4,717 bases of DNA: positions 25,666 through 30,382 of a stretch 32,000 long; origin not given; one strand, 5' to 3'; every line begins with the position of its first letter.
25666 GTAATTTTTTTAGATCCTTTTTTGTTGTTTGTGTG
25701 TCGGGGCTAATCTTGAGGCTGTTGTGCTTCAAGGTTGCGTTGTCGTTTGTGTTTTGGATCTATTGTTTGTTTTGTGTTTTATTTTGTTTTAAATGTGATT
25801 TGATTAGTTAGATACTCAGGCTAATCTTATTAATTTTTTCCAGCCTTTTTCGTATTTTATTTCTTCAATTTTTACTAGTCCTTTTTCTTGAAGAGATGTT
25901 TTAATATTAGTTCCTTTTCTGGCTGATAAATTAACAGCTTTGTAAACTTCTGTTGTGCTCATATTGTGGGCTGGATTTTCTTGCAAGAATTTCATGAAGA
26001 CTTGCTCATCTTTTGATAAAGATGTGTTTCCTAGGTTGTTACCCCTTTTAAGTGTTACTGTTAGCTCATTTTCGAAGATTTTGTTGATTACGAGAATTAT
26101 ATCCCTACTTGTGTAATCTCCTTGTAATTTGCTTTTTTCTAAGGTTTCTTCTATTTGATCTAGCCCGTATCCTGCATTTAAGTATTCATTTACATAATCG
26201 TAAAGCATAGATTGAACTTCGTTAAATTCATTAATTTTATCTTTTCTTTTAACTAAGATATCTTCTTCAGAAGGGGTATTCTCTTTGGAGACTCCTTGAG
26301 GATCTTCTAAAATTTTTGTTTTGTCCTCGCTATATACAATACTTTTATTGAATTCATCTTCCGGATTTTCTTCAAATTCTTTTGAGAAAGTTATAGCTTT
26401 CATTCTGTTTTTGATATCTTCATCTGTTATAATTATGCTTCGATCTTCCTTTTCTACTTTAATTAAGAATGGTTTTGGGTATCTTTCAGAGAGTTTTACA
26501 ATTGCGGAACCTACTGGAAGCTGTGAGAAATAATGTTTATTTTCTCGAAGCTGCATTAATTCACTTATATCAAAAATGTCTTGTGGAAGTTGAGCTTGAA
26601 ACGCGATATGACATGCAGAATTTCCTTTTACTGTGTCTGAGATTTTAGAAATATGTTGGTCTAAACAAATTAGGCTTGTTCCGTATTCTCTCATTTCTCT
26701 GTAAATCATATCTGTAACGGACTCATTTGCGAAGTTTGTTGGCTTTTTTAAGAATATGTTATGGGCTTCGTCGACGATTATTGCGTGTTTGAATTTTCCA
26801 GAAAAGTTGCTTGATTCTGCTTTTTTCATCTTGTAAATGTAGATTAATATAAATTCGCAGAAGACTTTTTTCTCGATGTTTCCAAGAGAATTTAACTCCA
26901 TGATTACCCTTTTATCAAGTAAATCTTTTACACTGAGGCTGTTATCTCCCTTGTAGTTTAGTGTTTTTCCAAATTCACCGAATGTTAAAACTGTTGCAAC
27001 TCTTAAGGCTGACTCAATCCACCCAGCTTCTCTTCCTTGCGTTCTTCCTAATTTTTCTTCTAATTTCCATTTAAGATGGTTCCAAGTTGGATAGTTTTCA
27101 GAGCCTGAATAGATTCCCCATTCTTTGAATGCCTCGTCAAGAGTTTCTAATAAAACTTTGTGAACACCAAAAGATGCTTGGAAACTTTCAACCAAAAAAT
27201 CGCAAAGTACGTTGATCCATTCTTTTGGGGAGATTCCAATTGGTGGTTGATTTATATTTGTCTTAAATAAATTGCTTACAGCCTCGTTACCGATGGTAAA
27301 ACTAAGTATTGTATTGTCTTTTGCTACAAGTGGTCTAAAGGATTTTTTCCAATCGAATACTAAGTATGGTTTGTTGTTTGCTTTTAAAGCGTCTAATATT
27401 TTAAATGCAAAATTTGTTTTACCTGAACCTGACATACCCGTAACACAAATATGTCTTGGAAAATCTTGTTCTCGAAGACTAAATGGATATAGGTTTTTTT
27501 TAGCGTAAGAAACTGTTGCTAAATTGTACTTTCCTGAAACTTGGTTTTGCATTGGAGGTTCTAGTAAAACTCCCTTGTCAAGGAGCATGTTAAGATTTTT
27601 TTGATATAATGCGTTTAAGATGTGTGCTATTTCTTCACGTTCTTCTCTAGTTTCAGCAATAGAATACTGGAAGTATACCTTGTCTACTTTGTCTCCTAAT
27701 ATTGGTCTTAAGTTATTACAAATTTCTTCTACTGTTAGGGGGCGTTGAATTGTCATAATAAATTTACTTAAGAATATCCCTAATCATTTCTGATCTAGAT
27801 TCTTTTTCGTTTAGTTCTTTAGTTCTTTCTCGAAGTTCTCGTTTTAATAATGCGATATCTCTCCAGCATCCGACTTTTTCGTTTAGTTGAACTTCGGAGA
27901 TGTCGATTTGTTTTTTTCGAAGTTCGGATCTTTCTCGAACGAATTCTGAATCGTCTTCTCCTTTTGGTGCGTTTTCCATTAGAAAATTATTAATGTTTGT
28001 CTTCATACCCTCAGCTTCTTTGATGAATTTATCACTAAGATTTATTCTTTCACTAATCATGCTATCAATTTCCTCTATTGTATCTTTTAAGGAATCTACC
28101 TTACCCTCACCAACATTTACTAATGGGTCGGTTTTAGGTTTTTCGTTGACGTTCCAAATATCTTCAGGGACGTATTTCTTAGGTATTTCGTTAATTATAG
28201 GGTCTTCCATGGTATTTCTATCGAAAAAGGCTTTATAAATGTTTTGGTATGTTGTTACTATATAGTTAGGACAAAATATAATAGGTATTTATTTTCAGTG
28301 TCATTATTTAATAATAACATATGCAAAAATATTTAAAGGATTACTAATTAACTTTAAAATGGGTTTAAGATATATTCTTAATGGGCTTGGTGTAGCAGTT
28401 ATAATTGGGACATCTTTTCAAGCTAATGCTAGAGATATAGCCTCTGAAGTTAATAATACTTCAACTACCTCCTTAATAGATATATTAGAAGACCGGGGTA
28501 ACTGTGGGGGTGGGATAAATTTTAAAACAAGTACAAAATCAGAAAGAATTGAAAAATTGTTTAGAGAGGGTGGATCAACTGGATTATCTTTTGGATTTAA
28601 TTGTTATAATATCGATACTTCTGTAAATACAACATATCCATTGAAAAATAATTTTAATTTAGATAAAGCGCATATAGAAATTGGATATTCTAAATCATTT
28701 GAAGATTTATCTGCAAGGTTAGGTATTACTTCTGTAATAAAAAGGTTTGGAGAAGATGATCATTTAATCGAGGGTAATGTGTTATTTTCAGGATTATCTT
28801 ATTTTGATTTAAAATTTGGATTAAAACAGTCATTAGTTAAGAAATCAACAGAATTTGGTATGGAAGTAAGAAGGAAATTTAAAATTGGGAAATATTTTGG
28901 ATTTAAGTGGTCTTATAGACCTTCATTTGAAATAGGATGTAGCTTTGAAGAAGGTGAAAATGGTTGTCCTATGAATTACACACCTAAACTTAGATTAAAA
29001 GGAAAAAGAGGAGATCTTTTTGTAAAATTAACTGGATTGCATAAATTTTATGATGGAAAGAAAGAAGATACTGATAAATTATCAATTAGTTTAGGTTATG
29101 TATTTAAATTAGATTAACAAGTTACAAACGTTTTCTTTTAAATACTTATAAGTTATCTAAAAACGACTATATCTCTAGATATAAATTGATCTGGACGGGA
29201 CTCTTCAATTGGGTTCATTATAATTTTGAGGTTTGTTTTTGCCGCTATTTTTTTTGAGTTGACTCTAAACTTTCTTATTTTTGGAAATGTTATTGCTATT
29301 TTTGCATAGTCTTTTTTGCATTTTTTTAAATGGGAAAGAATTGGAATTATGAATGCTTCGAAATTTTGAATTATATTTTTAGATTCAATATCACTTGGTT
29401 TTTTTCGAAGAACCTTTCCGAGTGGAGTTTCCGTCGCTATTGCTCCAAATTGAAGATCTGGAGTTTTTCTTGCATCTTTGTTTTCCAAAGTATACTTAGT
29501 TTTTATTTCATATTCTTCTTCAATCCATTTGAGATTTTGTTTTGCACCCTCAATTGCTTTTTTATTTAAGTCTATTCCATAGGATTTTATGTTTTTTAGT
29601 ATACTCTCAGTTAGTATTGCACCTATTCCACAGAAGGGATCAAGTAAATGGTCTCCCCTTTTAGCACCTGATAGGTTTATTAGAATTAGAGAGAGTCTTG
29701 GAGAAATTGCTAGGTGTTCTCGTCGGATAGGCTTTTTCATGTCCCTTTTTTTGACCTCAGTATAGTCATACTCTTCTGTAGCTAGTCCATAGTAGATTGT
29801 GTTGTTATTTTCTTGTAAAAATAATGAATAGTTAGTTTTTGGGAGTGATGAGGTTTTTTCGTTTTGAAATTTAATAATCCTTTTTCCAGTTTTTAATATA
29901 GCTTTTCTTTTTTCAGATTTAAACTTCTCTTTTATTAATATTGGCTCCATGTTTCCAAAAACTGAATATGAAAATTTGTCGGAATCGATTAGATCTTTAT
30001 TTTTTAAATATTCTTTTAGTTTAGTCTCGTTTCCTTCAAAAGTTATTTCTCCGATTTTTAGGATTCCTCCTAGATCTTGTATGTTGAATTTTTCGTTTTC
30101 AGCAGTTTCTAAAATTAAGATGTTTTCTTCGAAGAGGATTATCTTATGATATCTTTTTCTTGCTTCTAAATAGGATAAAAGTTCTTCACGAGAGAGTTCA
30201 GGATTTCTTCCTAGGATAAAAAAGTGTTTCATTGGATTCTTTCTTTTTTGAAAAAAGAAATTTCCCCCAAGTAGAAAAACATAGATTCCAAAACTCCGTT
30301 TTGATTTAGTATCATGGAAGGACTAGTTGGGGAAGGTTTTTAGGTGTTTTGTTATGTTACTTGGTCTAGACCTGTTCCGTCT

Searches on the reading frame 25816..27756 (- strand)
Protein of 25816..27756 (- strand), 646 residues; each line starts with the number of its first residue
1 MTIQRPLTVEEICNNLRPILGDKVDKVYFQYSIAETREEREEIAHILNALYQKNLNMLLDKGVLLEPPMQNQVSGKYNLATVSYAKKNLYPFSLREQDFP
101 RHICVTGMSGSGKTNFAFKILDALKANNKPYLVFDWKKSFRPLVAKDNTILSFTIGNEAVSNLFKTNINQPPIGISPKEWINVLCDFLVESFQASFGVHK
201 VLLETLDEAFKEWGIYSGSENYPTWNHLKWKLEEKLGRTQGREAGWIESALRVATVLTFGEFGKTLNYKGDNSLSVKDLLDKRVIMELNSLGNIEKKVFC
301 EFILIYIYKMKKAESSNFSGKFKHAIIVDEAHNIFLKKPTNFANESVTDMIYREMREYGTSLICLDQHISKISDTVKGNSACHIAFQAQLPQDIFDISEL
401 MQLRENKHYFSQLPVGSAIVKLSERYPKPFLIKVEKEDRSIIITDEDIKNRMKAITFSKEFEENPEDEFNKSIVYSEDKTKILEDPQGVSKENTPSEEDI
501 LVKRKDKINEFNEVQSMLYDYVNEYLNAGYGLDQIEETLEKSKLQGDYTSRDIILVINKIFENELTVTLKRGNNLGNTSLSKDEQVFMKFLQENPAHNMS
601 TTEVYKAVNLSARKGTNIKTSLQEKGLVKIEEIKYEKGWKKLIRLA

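Call 5: search_protein_families(library=pfam, proteins=[window:25816-27756:-], max_evalue=0.1)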
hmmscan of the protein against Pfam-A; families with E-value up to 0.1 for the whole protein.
window:25816-27756:- (646 aa): 12 families
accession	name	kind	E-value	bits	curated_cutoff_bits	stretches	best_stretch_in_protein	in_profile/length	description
PF01935.23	DUF87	-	1.4e-07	32.3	23.2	1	97-184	20-101/220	Helicase HerA, central domain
PF05707.18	Zot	-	3.1e-06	27.2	20.3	1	322-384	80-143/197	Zonular occludens toxin (Zot)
PF04851.21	ResIII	-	7.7e-06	26.4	22.5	1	296-337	96-140/164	Type III restriction enzyme, res subunit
PF10412.15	TrwB_AAD_bind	-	0.0009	18.7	20.5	1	100-140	15-55/387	Type IV secretion-system coupling protein DNA-binding domain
PF13401.12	AAA_22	-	0.0028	18.4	27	0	101-132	6-37/130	AAA domain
PF09848.15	SLFN-g3_helicase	-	0.0074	16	24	0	103-127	4-30/354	Schlafen group 3, DNA/RNA helicase domain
PF03266.21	NTPase_1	-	0.008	16.5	23.9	1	102-129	1-28/168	NTPase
PF13173.12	AAA_14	-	0.023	15.2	27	0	102-138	4-39/129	AAA domain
PF01656.29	CbiA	-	0.026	14.9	25.4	0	105-539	4-62/125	CobQ/CobB/MinD/ParA nucleotide binding domain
PF05729.18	NACHT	-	0.05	13.9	26.7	0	101-130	1-30/167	NACHT domain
PF00485.24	PRK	-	0.053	13.8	22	0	103-139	2-38/196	Phosphoribulokinase / Uridine kinase family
PF13479.12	AAA_24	-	0.08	13.2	27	0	102-148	4-42/195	AAA domain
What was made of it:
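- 25816..27756 (-): Core DPANN HerA/FtsK-superfamily ATPase with a C-terminal winged-helix-like tail. It is the conserved anchor on the upstream side of the variable site. Pfam DUF87/HerA, Zot and ResIII hits (call 5).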

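Call 7: find_encoding_contigs(protein=window:25816-27756:-, flank=10000, max_places=10)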
Protein window:25816-27756:- (646 aa): 3 contigs read that carry it; 1 place shown.
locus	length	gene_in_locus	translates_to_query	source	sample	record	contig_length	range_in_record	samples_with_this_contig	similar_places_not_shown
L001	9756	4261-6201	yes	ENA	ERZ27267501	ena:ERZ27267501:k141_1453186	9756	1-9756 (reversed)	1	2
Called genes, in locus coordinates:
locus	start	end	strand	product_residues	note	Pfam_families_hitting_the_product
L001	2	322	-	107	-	?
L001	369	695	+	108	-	PF01247:Ribosomal_L35Ae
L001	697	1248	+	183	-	PF00252:Ribosomal_L16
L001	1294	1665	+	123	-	-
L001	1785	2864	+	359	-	PF01555:N6_N4_Mtase (weak), PF01170:UPF0020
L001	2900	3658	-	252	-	-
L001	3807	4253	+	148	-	-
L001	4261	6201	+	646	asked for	PF04851:ResIII (faint), PF01935:DUF87 (weak), PF05707:Zot (faint)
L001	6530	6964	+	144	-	-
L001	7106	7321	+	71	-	-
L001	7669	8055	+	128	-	-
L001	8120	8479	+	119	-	-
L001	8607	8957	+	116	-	-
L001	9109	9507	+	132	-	-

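Call 28: find_homologous_proteins(query=window:25816-27756:-, max_evalue=0.00001)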
Query window:25816-27756:- (646 aa): 807 proteins with E <= 0.00001 among 8000 candidates; the best 120 are listed.
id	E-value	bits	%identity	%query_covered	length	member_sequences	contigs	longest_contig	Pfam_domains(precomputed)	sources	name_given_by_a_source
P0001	0.0e+0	1449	100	100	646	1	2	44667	PF01935.24,PF05707.19,PF04851.22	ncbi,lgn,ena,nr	ncbi:MAG: ATP-binding protein [Nanoarchaeota archaeon]|nr:ATP-binding protein [Nanoarchaeota archaeo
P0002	2.0e-298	1009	69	100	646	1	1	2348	PF01935.24,PF05707.19,PF04851.22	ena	-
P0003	1.8e-296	1003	67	100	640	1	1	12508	PF01935.24,PF05707.19,PF13401.13,PF04851.22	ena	-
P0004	3.8e-296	1002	69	100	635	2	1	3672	PF01935.24,PF05707.19,PF13401.13,PF04851.22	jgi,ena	-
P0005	4.0e-296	1002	68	100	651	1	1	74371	PF01935.24,PF05707.19,PF04851.22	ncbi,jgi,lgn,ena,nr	ncbi:MAG: DUF87 domain-containing protein [Nanoarchaeota archaeon]|nr:DUF87 domain-containing protei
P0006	3.1e-295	999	69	100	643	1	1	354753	PF01935.24,PF05707.19,PF04851.22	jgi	jgi:hypothetical protein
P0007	4.2e-295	998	68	100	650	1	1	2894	PF01935.24,PF05707.19,PF04851.22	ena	-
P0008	2.2e-293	993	68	100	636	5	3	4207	PF01935.24,PF05707.19,PF04851.22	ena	-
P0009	2.7e-293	992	68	100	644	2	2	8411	PF01935.24,PF04851.22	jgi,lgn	-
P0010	3.7e-293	992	66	100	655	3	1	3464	PF01935.24,PF05707.19,PF04851.22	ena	-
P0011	5.8e-293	991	67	100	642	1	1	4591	PF01935.24,PF05707.19,PF04851.22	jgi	jgi:hypothetical protein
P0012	6.7e-293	991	67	100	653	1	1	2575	PF01935.24,PF05707.19,PF13401.13,PF04851.22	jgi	-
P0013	9.3e-293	991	68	100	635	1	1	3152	PF01935.24,PF05707.19,PF04851.22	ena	-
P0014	1.0e-292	990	68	100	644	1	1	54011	PF01935.24,PF05707.19,PF04851.22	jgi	jgi:hypothetical protein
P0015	1.4e-292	990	67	100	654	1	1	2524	PF01935.24,PF05707.19,PF04851.22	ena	-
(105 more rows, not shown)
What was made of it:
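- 25816..27756 (-): 807 homologs, the top 120 at 60-69% identity, on contigs up to 569 kb, most of the named ones labelled Nanoarchaeota, Pacearchaeota or archaeon (call 28).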

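Call 30: find_related_loci(query=A1, collection=metagenome_contigs, flank=10000)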
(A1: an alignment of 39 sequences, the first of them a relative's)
Query A1 (646 aa) in metagenome_contigs; peptide patterns used: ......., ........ (x = any residue, [..] = any of these).
600 stretches matched a pattern (row limit reached: there are more); 48 encode a relative of the query (tblastn E <= 1e-3); 48 distinct loci.
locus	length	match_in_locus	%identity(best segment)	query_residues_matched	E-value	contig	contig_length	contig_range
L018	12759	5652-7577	67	1-644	0e+0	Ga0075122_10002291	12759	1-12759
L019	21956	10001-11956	67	3-645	0e+0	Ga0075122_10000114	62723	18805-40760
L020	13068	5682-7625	64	4-646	0e+0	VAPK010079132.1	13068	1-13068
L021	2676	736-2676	58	1-638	0e+0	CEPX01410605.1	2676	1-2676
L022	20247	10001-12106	53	7-646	0e+0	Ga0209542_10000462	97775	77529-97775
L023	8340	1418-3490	53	7-646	0e+0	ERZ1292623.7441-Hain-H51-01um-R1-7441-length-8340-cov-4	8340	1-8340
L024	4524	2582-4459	56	5-577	0e+0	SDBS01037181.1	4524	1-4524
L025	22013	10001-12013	52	1-645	0e+0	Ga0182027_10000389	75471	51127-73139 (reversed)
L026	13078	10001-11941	55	2-646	0e+0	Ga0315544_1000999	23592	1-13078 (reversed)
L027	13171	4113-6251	49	1-646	0e+0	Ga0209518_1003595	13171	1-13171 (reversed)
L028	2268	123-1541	66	1-473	0e+0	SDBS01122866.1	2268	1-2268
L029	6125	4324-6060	57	3-566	0e+0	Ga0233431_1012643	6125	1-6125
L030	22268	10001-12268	60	1-645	0e+0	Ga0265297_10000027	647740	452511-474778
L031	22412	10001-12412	64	1-645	0e+0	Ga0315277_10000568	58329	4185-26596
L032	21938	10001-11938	53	1-645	0e+0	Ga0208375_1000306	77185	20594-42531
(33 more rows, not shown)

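Call 42: search_protein_families(library=ncbifam, proteins=[window:25816-27756:-], max_evalue=0.01)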
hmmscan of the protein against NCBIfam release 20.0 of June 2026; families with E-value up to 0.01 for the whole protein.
window:25816-27756:- (646 aa): 5 families
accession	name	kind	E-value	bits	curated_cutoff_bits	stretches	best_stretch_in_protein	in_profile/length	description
NF053655.1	CedD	equivalog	7.6e-18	64.5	600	2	263-436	361-527/527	DNA-translocating ATPase CedD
NF033849.1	ser_rich_anae_1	subfamily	1.7e-16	58.8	650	1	89-425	749-1133/1163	serine-rich protein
NF040937.1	HerA_Thermprot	equivalog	8.3e-06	24.5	800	1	309-453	335-480/487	DNA double-strand break repair helicase HerA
NF010282.0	PRK13724.1-4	equivalog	6.3e-05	23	194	0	74-124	49-96/106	conjugal transfer protein TrbD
NF042943.1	HerA_antiphage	equivalog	0.00012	20.8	800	0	100-148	156-205/566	anti-phage-associated helicase HerA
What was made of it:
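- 25816..27756 (-): Weak NCBIfam CedD and HerA hits (call 42).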

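Call 55: search_solved_structures(query=window:25816-27756:-, max_evalue=0.01)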
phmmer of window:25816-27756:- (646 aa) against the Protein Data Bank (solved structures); distinct sequences matched with E-value up to 0.01: 1.
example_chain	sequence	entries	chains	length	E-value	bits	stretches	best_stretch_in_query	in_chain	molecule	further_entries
4d2i_A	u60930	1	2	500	6.5e-06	28.2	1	313-461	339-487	HERA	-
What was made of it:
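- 25816..27756 (-): PDB HerA 4d2i at E 6.5e-6 (call 55).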

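Call 64: find_related_loci(query=A1, collection=viral_contigs, flank=10000)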
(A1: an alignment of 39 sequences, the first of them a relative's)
Query A1 (646 aa) in viral_contigs; peptide patterns used: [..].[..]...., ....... (x = any residue, [..] = any of these).
268 stretches matched a pattern, but none encodes a relative of the query by tblastn (E <= 1e-3).
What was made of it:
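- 25816..27756 (-): None found in IMG/VR (call 64).
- The ATPase locus is absent from IMG/VR (call 64).
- Tried and rejected: The ATPase alignment found no relative in IMG/VR (call 64).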

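Call 65: search_protein_families(library=pfam, proteins=[L030:16154-17086:+, L030:19891-20835:+, L031:20998-22209:+, L031:17905-18672:+, L025:15679-16446:+], max_evalue=0.01)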
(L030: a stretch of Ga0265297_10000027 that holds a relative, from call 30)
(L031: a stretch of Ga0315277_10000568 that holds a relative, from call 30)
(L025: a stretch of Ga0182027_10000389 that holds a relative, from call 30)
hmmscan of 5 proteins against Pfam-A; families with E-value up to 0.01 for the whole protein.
L030:16154-17086:+ (310 aa): 2 families
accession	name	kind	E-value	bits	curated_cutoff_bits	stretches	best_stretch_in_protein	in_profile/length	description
PF04545.22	Sigma70_r4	-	4.1e-10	39.5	24.1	1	248-301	5-50/50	Sigma-70, region 4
PF04542.20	Sigma70_r2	-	0.00082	19.6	24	1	150-196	17-63/71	Sigma-70 region 2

L030:19891-20835:+ (314 aa): 1 family
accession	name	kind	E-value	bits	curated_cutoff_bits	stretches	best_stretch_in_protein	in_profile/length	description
PF06629.18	MipA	-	0.00091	19.9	24.2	1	182-314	87-221/221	MltA-interacting protein MipA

L031:20998-22209:+ (403 aa): 0 families

L031:17905-18672:+ (255 aa): 0 families

L025:15679-16446:+ (255 aa): 0 families

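Call 110: search_protein_families(library=padloc, proteins=[window:25816-27756:-], max_evalue=0.01)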
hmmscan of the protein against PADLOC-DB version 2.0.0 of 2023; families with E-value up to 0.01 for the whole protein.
window:25816-27756:- (646 aa): 7 families
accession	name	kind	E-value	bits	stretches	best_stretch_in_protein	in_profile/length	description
PDLC04140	mad8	-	1.8e-10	38.8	1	100-422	27-288/314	mads_8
PDLC04105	HerA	-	1.7e-09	34.8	2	324-420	420-522/576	-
PDLC04102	HerA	-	1.9e-08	31.1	1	320-407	502-591/654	-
PDLC02185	HerA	-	2.5e-05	21.2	0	100-159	164-225/585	-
PDLC04100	HerA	-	0.0001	19.1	0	100-142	163-206/580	-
PDLC04106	HerA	-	0.00032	17.4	1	324-414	512-606/667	-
PDLC04107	HerA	-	0.0055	13.8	0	97-148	166-220/306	-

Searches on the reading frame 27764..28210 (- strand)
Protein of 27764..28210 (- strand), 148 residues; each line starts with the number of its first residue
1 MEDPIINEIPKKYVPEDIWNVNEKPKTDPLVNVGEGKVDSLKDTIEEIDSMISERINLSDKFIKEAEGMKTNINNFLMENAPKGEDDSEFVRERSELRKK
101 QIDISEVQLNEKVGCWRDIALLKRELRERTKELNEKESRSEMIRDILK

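Call 5: search_protein_families(library=pfam, proteins=[window:27764-28210:-], max_evalue=0.1)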
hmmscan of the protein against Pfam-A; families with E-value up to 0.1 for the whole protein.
window:27764-28210:- (148 aa): 1 family
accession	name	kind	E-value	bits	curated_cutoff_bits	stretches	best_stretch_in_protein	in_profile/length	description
PF00846.24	Hanta_nucleocap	-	0.029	13.7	27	1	45-114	47-114/428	Hantavirus nucleocapsid protein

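Call 42: search_protein_families(library=ncbifam, proteins=[window:27764-28210:-], max_evalue=0.01)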
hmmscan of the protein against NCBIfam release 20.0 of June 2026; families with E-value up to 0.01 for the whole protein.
window:27764-28210:- (148 aa): 0 families

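Call 110: search_protein_families(library=padloc, proteins=[window:27764-28210:-], max_evalue=0.01)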
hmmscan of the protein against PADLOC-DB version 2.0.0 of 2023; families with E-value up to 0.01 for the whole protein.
window:27764-28210:- (148 aa): 0 families

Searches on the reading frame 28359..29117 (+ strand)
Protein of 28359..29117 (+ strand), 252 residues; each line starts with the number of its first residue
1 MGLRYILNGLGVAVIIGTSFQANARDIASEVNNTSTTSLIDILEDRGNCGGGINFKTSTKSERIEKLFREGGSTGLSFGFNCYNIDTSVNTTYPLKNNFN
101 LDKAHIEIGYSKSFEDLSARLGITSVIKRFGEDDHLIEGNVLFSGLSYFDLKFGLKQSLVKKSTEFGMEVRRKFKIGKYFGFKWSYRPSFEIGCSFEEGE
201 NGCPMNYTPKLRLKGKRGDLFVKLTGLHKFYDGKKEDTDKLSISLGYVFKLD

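Call 5: search_protein_families(library=pfam, proteins=[window:28359-29117:+], max_evalue=0.1)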
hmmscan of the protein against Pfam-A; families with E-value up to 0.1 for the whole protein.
window:28359-29117:+ (252 aa): 0 families

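Call 42: search_protein_families(library=ncbifam, proteins=[window:28359-29117:+], max_evalue=0.01)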
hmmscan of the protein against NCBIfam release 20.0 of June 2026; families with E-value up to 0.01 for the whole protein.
window:28359-29117:+ (252 aa): 0 families

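Call 93: search_solved_structures(query=window:28359-29117:+, max_evalue=1)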
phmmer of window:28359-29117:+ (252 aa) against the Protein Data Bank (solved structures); distinct sequences matched with E-value up to 1: 0.

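Call 103: predict_structure(protein=window:28359-29114:+)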
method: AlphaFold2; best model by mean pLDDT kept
length: 252 residues; sequences in the alignment: 1
mean_pLDDT: 32.3   pTM: 0.26
mean pLDDT of the five models: 32.3, 29.6, 26.1, 25.3, 23.2
residues with pLDDT >= 90: 0; 70-90: 0; 50-70: 22; < 50: 230
segments of 3 or more residues with pLDDT < 50: 1-184, 186-200, 202-204, 229-247, 249-252
pLDDT, mean of each block of 10 residues (from residue 1): 26 22 24 26 24 23 31 22 23 21 23 29 25 27 26 30 32 35 46 45 51 56 51 44 45 39
secondary structure, 60 per line:
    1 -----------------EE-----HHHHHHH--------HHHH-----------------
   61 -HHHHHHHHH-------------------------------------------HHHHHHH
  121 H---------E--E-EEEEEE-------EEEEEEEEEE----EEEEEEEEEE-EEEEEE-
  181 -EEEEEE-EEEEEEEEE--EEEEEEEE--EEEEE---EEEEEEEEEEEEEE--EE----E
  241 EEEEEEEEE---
elements in order: H25-31 H40-43 H62-70 H114-121 E136-141 E149-158 E163-172 E174-179 E182-187 E189-197 E200-207 E210-214 E218-231 E240-249

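Call 110: search_protein_families(library=padloc, proteins=[window:28359-29117:+], max_evalue=0.01)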
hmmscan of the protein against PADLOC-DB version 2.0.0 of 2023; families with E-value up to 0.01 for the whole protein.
window:28359-29117:+ (252 aa): 0 families

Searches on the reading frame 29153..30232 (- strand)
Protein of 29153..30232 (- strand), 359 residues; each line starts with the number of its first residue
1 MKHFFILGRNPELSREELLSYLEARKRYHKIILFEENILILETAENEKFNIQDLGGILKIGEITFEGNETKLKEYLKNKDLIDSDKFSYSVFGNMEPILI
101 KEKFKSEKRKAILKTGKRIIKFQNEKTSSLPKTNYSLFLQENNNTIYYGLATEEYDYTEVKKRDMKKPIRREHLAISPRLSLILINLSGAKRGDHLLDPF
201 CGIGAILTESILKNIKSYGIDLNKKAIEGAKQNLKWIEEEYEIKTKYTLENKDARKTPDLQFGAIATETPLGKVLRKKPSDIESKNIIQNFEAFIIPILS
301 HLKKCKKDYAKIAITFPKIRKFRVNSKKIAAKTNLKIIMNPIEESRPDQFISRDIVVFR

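Call 5: search_protein_families(library=pfam, proteins=[window:29153-30232:-], max_evalue=0.1)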
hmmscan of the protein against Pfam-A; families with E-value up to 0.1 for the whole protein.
window:29153-30232:- (359 aa): 5 families
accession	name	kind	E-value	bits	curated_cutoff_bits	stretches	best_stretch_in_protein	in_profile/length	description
PF01170.24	UPF0020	-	2.9e-14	53.6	22.3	1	175-280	11-140/197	RMKL-like, methyltransferase domain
PF01555.25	N6_N4_Mtase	-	2.7e-07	31.2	26.7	1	107-231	110-220/221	DNA methylase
PF13847.12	Methyltransf_31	-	3.9e-05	23.8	27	1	191-235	2-49/145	Methyltransferase domain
PF03602.21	Cons_hypoth95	-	0.0021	18.2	24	1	192-289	41-143/182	Conserved hypothetical protein 95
PF02353.26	CMAS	-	0.027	14.2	27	1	189-241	59-112/273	Mycolic acid cyclopropane synthetase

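Call 42: search_protein_families(library=ncbifam, proteins=[window:29153-30232:-], max_evalue=0.01)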
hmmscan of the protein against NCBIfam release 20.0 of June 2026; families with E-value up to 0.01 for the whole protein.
window:29153-30232:- (359 aa): 8 families
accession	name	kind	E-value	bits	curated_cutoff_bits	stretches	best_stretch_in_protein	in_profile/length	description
TIGR01177.1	TIGR01177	hypoth_equivalog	2.7e-26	92.7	316.55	1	5-283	4-270/330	TIGR01177 family methyltransferase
NF040721.1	Trm14_Arch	equivalog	2.6e-05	23.5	280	1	177-213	176-212/370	tRNA (guanine(6)-N2)-methyltransferase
NF008748.0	PRK11783.1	equivalog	0.00011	20.5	466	0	131-212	137-212/704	bifunctional 23S rRNA (guanine(2069)-N(7))-methyltransferase RlmK/23S rRNA (guanine(2445)-N(2))-methyltransferase RlmL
NF050803.1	DnaMtaseCcrMCaul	equivalog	0.00022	20.3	830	1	170-269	183-279/350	adenine-specific DNA-methyltransferase CcrM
NF040850.1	Trm14_Thcoccales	equivalog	0.0016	17.5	480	1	182-233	208-260/365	tRNA (guanine(6)-N2)-methyltransferase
NF011529.0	PRK14968.1-3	equivalog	0.0033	16.9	162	1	182-236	24-78/198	putative methyltransferase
TIGR00479.1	rumA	equivalog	0.0053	15.6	183.55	0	193-235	294-336/432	23S rRNA (uracil(1939)-C(5))-methyltransferase RlmD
NF001556.0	PRK00377.1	equivalog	0.0054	16.5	238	0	191-235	39-86/198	cobalt-precorrin-6Y C(15)-methyltransferase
